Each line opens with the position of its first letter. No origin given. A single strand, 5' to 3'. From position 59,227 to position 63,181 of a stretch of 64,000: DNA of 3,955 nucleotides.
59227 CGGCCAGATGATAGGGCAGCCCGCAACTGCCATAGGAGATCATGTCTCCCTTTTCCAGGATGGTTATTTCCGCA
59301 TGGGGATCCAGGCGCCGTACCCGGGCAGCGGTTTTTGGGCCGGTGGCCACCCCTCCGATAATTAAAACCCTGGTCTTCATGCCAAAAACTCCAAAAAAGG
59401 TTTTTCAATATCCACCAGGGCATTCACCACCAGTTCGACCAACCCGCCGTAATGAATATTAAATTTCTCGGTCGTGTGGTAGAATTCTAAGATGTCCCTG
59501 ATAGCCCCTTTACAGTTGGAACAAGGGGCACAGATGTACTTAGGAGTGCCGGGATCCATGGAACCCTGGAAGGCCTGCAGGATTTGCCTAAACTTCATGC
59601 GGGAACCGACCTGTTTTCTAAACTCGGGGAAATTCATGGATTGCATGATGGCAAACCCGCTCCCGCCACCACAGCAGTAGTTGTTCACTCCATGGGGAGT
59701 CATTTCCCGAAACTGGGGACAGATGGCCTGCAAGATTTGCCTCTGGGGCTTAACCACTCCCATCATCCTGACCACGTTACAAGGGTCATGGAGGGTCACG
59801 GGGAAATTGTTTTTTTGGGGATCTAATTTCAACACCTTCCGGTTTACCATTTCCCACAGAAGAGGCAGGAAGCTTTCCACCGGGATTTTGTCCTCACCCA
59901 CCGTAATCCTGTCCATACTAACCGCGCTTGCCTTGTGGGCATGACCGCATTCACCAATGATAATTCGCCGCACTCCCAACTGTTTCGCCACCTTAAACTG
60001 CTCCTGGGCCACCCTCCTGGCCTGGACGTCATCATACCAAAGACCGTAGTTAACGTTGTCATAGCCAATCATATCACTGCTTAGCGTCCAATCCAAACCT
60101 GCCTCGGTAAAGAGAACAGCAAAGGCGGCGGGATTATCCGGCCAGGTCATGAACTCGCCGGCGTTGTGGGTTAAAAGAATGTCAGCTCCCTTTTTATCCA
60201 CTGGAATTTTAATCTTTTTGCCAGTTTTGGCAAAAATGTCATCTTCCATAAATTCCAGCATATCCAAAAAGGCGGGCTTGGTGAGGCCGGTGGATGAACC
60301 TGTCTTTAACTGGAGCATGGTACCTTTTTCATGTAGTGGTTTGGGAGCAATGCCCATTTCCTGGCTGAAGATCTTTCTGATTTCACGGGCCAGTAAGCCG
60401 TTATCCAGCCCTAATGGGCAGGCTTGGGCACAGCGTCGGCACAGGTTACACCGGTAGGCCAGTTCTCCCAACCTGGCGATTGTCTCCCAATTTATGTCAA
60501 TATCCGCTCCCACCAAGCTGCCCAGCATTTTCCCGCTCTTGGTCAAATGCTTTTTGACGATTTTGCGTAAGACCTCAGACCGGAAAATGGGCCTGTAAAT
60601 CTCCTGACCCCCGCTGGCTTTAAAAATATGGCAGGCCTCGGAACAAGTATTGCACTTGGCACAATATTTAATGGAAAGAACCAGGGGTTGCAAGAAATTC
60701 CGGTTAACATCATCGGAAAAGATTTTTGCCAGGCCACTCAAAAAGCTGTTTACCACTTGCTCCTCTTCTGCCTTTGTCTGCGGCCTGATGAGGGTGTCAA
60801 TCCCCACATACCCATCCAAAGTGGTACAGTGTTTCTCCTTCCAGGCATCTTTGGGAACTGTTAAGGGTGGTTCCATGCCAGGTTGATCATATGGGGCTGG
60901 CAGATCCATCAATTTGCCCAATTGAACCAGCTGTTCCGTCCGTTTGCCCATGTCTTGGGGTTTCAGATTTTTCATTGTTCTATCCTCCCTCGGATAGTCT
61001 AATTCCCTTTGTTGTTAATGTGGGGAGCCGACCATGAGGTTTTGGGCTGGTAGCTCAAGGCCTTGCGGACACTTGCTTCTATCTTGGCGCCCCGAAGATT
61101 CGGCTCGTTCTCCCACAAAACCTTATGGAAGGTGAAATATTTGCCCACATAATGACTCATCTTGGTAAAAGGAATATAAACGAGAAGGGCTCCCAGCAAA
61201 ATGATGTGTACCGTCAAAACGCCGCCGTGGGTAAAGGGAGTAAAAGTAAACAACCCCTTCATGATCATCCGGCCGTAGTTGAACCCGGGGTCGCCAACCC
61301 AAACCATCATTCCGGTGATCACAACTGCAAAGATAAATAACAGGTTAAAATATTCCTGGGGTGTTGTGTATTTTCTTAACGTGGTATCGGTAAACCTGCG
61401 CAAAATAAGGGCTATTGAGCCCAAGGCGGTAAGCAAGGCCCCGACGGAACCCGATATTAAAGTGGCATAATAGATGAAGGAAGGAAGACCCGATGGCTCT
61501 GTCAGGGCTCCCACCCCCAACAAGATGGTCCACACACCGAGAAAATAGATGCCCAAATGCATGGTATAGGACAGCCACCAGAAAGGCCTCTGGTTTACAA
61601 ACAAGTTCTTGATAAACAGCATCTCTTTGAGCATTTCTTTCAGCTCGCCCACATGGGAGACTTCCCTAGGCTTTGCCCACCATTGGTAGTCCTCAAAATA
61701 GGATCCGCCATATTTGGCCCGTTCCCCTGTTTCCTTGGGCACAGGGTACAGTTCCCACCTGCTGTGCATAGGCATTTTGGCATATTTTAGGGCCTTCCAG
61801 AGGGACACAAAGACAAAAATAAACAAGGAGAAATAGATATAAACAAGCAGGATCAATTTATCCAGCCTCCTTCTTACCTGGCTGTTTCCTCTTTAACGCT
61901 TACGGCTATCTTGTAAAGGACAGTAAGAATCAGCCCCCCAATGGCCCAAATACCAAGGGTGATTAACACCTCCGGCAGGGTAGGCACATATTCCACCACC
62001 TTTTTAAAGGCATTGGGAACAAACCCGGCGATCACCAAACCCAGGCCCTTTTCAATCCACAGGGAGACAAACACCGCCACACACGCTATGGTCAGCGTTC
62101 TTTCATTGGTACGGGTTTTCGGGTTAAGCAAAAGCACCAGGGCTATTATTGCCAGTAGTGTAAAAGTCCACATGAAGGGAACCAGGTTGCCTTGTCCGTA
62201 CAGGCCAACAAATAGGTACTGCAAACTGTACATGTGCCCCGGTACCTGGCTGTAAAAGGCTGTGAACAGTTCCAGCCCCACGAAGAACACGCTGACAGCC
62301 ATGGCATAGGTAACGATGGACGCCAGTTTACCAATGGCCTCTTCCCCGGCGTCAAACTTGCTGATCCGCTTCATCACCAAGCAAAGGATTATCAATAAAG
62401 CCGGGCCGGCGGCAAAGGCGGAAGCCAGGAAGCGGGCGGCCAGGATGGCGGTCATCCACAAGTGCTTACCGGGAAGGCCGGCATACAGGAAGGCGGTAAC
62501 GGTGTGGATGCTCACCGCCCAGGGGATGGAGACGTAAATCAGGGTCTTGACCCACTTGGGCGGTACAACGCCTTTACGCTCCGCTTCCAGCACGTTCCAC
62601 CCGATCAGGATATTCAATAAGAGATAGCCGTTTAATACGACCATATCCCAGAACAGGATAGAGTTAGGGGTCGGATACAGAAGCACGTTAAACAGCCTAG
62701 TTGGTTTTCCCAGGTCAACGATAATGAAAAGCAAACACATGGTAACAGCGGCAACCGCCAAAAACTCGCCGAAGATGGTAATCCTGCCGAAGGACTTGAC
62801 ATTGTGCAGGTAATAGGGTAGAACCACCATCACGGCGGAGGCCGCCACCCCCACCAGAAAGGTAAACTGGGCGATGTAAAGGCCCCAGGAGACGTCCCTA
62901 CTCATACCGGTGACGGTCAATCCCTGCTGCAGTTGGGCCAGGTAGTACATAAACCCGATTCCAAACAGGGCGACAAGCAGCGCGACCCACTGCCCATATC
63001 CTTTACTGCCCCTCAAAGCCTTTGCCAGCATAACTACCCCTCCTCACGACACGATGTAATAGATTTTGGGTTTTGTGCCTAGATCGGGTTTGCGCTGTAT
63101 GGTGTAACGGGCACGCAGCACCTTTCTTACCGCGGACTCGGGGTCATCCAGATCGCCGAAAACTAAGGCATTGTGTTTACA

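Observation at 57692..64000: Hmc/Dsr-like transmembrane redox module (cyt c - FeS - NrfD - NarI - HdrD) translationally coupled to a CoA-disulfide-reductase-rhodanese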

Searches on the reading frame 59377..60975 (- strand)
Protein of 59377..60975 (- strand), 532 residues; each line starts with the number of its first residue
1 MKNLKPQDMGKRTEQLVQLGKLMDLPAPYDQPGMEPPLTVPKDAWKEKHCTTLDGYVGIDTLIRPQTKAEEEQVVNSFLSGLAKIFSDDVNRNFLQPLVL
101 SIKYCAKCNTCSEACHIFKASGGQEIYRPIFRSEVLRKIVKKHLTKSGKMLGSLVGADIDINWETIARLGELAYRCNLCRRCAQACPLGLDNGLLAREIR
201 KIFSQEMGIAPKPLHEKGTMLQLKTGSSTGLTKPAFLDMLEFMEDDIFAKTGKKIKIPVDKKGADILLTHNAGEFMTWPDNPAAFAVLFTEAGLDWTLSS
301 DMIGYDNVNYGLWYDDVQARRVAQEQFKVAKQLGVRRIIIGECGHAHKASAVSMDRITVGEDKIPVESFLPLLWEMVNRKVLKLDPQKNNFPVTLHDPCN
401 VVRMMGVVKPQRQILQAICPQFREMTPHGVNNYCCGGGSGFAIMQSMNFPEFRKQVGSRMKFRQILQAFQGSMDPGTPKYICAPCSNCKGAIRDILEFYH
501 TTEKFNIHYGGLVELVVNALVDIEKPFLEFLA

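Call 5: search_protein_families(library=pfam, proteins=[window:59377-60975:-], max_evalue=0.01)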
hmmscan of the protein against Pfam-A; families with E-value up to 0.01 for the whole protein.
window:59377-60975:- (532 aa): 5 families
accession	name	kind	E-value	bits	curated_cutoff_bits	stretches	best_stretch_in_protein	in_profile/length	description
PF13183.11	Fer4_8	-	5.6e-10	40.1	27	1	102-189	2-67/68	4Fe-4S dicluster domain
PF02754.22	CCG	-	5.1e-08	33.4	20.6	1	393-492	1-84/85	Cysteine-rich domain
PF13237.11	Fer4_10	-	0.00073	19.9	25.5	0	175-192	8-27/53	4Fe-4S dicluster domain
PF13534.11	Fer4_17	-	0.0016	19.4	22.2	1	105-191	2-61/61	4Fe-4S dicluster domain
PF13187.11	Fer4_9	-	0.0033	17.8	27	0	104-189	1-50/52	4Fe-4S dicluster domain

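Call 6: search_protein_families(library=ncbifam, proteins=[window:59377-60975:-], max_evalue=0.01)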
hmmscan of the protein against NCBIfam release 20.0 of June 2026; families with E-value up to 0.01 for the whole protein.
window:59377-60975:- (532 aa): 11 families
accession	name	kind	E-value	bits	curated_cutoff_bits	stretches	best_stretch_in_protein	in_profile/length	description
NF045796.1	DsrK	equivalog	8.2e-114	380.7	400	1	71-521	16-436/453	sulfate reduction electron transfer complex DsrMKJOP subunit DsrK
NF045724.1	ferredox_TmcB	equivalog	2.6e-62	210.8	735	1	102-502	40-414/430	electron transfer complex ferredoxin TmcB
NF045711.1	sulf_resp_HmcF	equivalog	9.3e-60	202.7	750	1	101-515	58-448/457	sulfate respiration complex iron-sulfur protein HmcF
NF045670.1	quin_L_LdhH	equivalog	2e-12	46.2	800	1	382-456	591-658/706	L-lactate dehydrogenase (quinone) large subunit LdhH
NF004898.0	PRK06259.1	equivalog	6.9e-08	31.5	385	1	381-499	367-470/488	fumarate reductase (CoM/CoB) subunit TfrB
TIGR00273.1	TIGR00273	equivalog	9.4e-07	28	444.8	1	102-233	292-400/432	LutB/LldF family L-lactate oxidation iron-sulfur protein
NF045663.1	diclust_near_Sec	equivalog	6.5e-06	24.5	530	1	372-440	514-583/759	pyridine nucleotide-disulfide oxidoreductase/dicluster-binding protein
NF008369.0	PRK11168.1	equivalog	0.00015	20.8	278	0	175-206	59-90/401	anaerobic glycerol-3-phosphate dehydrogenase subunit C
NF004616.0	PRK05950.1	subfamily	0.00077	18.7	228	0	173-204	203-234/238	succinate dehydrogenase iron-sulfur subunit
NF008434.0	PRK11274.1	equivalog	0.00077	18.5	333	0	175-225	74-121/409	glycolate oxidase subunit GlcF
TIGR00384.1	dhsB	subfamily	0.0096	15.4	88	0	173-193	195-215/222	succinate dehydrogenase and fumarate reductase iron-sulfur protein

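Call 9: find_related_loci(query=window:59377-60975:-, collection=genome_contigs, flank=10000)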
Query window:59377-60975:- (532 aa) in genome_contigs; peptide patterns used: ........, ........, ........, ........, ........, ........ (x = any residue, [..] = any of these).
40 stretches matched a pattern; 25 encode a relative of the query (tblastn E <= 1e-3); 23 distinct loci.
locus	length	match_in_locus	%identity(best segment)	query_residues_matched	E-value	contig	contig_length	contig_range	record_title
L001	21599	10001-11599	83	1-532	0e+0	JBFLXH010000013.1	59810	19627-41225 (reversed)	MAG: Bacillota bacterium isolate MAG053 MAG053_13, whole genome shotgun sequence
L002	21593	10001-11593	77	2-531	0e+0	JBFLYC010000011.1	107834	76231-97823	MAG: Bacillota bacterium isolate MAG074 MAG074_11, whole genome shotgun sequence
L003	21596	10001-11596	75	2-531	0e+0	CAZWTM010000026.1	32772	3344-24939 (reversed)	MAG TPA_asm: uncultured Peptococcaceae bacterium isolate binchicken_co193_91 genome assembly, contig: NODE_632_length_32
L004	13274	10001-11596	75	2-531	0e+0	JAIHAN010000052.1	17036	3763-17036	MAG: Peptococcaceae bacterium isolate M1_7_4_bin.22 scaffold_779, whole genome shotgun sequence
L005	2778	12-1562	74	15-531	0e+0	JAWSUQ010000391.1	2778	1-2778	MAG: Bacillota bacterium isolate B4G8CH4-15 NODE_391_length_2778_cov_3.557201, whole genome shotgun sequence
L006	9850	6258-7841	71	3-530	0e+0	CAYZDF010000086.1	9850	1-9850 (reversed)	MAG TPA_asm: uncultured Gracilibacteraceae bacterium isolate binchicken_co168_128 genome assembly, contig: NODE_11406_le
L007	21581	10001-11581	69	3-530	0e+0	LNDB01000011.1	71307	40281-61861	MAG: Candidatus Dichloromethanomonas elyunquensis isolate RM contig000011, whole genome shotgun sequence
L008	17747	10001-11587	72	2-531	0e+0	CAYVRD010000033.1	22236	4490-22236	MAG TPA_asm: uncultured Clostridia bacterium isolate binchicken_co168_135 genome assembly, contig: NODE_4152_length_2223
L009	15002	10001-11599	68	1-532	0e+0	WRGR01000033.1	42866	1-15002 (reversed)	MAG: Actinomycetes bacterium isolate Nc150P4bin21 JGI20171J29575_12612800, whole genome shotgun sequence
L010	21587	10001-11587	68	3-531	0e+0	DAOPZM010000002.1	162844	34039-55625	MAG TPA_asm: Syntrophomonadaceae bacterium isolate AMR_MDS_1288 NODE_31_length_162844_cov_13.977597, whole genome shotgu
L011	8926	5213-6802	61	1-531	0e+0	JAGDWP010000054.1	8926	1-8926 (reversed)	MAG: Nitrososphaerales archaeon isolate KUA_Bin06 NODE_1549_length_8926_cov_14.406719, whole genome shotgun sequence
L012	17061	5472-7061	62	2-530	0e+0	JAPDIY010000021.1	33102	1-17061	MAG: Archaeoglobi archaeon isolate S5B9_HD70 c_000000000415, whole genome shotgun sequence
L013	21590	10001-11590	61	4-530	0e+0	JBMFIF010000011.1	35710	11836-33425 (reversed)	MAG: Thermoprotei archaeon isolate KM4324-16 NODE_11_length_35710_cov_18.686611, whole genome shotgun sequence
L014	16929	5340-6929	62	2-530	0e+0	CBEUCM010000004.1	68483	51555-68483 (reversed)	MAG TPA_asm: uncultured Archaeoglobaceae archaeon isolate SRR24791474_metabat2_3 genome assembly, contig: ERZ25515408.94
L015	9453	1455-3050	61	1-530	0e+0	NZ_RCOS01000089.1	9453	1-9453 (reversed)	Candidatus Methanodesulfokora washburnensis strain MDKW Ga0080004_1125136, whole genome shotgun sequence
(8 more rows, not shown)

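Call 17: search_protein_families(library=ncbifam, proteins=[L009:7454-9103:+, L009:7097-7411:+], max_evalue=0.001)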
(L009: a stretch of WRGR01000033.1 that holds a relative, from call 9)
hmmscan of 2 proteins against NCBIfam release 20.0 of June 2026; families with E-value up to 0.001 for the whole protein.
L009:7454-9103:+ (549 aa): 7 families
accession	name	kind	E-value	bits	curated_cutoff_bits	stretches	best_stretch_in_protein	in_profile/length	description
NF002204.1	PRK01077.1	equivalog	7.7e-135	450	254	1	33-526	1-419/420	cobyrinic acid a,c-diamide synthase CobB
TIGR00379.1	cobB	subfamily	5.1e-130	434.4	261.4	2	35-273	1-240/449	cobyrinic/hydrogenobyrinic acid a,c-diamide synthase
NF033195.1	F430_CfbB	exception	2.7e-116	389.1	560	2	35-266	1-235/451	Ni-sirohydrochlorin a,c-diamide synthase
NF053748.1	bifunc_CobBC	exception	4.2e-107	359.4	950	2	34-283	2-248/797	bifunctional hydrogenobyrinic acid a,c-diamide synthase/histidinol phosphate aminotransferase CobBC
NF010471.0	PRK13896.1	equivalog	4.8e-72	243.3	693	2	42-258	10-218/433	cobyrinic acid a,c-diamide synthase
NF001989.1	PRK00784.1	equivalog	7e-14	51.4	273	0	400-543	307-439/480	cobyric acid synthase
TIGR00313.1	cobQ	equivalog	2.7e-09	36.4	309.9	0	137-216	148-228/477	cobyric acid synthase CobQ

L009:7097-7411:+ (104 aa): 2 families
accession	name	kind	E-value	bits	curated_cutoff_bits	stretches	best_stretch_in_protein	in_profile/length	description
TIGR03342.1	dsrC_tusE_dsvC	subfamily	6.9e-36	122.9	53.5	1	5-104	2-108/108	TusE/DsrC/DsvC family sulfur relay protein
NF008562.0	PRK11508.1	equivalog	3.5e-23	81.8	191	1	9-104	7-109/109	sulfurtransferase TusE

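Call 71: search_solved_structures(query=window:59377-60975:-, max_evalue=0.00001)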
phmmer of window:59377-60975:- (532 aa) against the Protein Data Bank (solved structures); distinct sequences matched with E-value up to 0.00001: 0.

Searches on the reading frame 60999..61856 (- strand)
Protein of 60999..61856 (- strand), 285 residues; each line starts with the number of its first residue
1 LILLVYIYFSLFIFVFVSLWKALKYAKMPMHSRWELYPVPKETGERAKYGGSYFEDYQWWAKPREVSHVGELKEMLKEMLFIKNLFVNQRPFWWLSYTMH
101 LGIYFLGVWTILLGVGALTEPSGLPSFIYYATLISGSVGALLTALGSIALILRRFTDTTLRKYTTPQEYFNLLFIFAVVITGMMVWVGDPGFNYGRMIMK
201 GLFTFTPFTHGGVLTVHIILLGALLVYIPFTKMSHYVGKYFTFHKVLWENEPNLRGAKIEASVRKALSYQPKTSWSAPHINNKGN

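Call 5: search_protein_families(library=pfam, proteins=[window:60999-61856:-], max_evalue=0.01)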
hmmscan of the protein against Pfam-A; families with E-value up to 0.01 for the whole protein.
window:60999-61856:- (285 aa): 1 family
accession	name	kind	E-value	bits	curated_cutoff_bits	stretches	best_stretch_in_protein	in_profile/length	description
PF02665.19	Nitrate_red_gam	-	1.4e-10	41.6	22.9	1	87-237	39-200/217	Nitrate reductase gamma subunit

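Call 6: search_protein_families(library=ncbifam, proteins=[window:60999-61856:-], max_evalue=0.01)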
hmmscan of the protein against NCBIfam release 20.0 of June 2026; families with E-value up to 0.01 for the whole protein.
window:60999-61856:- (285 aa): 4 families
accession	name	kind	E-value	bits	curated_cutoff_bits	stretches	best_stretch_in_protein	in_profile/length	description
NF038037.1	cytob_DsrM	equivalog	5.8e-10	38.8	300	1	147-250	174-281/320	sulfate reduction electron transfer complex DsrMKJOP subunit DsrM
NF045716.1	sulf_resp_HmcE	equivalog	2.1e-06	27.5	275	1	95-241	77-202/226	sulfate respiration complex protein HmcE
NF038018.1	qmoC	equivalog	0.0017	17.9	300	1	125-237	253-352/360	quinone-interacting membrane-bound oxidoreductase complex subunit QmoC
NF045723.1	memb_anch_TmcC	equivalog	0.0026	17.3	240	1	140-242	117-201/218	TmcC family electron transfer complex membrane anchor subunit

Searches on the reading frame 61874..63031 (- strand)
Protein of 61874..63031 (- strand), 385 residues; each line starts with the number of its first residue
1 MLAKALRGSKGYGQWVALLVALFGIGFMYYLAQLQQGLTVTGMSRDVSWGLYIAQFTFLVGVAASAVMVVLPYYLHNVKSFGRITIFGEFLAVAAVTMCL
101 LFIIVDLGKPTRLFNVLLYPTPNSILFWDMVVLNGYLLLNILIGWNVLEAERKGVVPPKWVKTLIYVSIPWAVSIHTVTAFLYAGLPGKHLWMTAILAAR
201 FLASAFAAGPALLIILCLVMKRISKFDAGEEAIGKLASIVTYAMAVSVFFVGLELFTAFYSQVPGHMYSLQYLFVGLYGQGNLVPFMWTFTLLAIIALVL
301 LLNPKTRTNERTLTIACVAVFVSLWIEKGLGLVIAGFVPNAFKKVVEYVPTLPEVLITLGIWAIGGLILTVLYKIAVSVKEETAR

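Call 5: search_protein_families(library=pfam, proteins=[window:61874-63031:-], max_evalue=0.01)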
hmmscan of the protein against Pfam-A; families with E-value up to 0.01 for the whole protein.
window:61874-63031:- (385 aa): 1 family
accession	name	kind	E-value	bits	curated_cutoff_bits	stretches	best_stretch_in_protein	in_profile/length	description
PF03916.19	NrfD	-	1.4e-43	150.1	25.8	1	40-327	2-300/313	Polysulphide reductase, NrfD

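Call 6: search_protein_families(library=ncbifam, proteins=[window:61874-63031:-], max_evalue=0.01)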
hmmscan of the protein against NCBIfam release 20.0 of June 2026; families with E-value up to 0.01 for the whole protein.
window:61874-63031:- (385 aa): 3 families
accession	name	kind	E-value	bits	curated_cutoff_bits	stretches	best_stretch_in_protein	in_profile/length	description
NF045798.1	DsrP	equivalog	5.9e-147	489.6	350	1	1-382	1-346/346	sulfate reduction electron transfer complex DsrMKJOP subunit DsrP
NF041784.1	mnquin_red_QrcD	equivalog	6.9e-14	51.9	570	2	201-374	223-396/408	menaquinone reductase integral membrane subunit QrcD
NF011568.0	PRK14992.1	equivalog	1.7e-06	27.6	314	1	43-339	13-292/341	tetrathionate reductase subunit TtrC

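Call 13: find_encoding_contigs(protein=window:61874-63031:-, flank=10000, max_places=6)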
Protein window:61874-63031:- (385 aa): no gene with exactly this product is on record in the collection.

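Call 46: find_homologous_proteins(query=window:61874-63031:-, max_evalue=1e-60)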
Query window:61874-63031:- (385 aa): 8000 proteins with E <= 1e-60 among 8000 candidates; the best 120 are listed.
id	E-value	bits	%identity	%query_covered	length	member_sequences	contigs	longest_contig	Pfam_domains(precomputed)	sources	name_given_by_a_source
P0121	1.3e-243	826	100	100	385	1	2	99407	PF03916.20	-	-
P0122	1.7e-197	674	81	99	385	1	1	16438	PF03916.20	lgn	-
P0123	1.4e-196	671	78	99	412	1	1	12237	PF03916.20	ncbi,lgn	ncbi:MAG: sulfate reduction electron transfer complex DsrMKJOP subunit DsrP [Bacillota bacterium]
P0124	4.8e-195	666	79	100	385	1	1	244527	PF03916.20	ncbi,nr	ncbi:menaquinol oxidoreductase [Clostridiales bacterium PH28_bin88]|nr:menaquinol oxidoreductase [Cl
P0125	3.7e-194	663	78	99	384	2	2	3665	PF03916.20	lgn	-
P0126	1.2e-191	655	78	99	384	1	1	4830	PF03916.20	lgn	-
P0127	3.8e-191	654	77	99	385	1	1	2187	PF03916.20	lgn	-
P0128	4.0e-191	654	76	99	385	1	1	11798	PF03916.20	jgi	jgi:Ni/Fe-hydrogenase subunit HybB-like protein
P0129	9.6e-191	652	76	99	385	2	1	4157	PF03916.20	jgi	jgi:Ni/Fe-hydrogenase subunit HybB-like protein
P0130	1.6e-190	651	75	99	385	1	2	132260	PF03916.20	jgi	jgi:molybdopterin-containing oxidoreductase family membrane subunit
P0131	5.4e-190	650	74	99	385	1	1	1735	PF03916.20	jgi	-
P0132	1.3e-189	648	75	100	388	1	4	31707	PF03916.20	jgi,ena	-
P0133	2.0e-189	648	75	99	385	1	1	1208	PF03916.20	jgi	jgi:Ni/Fe-hydrogenase subunit HybB-like protein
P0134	5.9e-189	646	75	99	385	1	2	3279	PF03916.20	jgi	jgi:Ni/Fe-hydrogenase subunit HybB-like protein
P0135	8.9e-189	646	74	100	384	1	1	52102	PF03916.20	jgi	jgi:Ni/Fe-hydrogenase subunit HybB-like protein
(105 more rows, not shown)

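Call 72: search_solved_structures(query=window:61874-63031:-, max_evalue=0.00001)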
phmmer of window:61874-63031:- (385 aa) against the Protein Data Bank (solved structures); distinct sequences matched with E-value up to 0.00001: 3.
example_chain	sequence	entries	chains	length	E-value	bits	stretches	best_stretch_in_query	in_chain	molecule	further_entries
6f0k_C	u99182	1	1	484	8.9e-07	31.9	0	164-365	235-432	Polysulphide reductase NrfD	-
8k9e_C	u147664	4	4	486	7.9e-06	28.8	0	166-373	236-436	Polysulphide reductase NrfD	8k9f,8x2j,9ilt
6btm_C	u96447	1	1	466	8.5e-06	28.7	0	166-365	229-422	Alternative Complex III subunit C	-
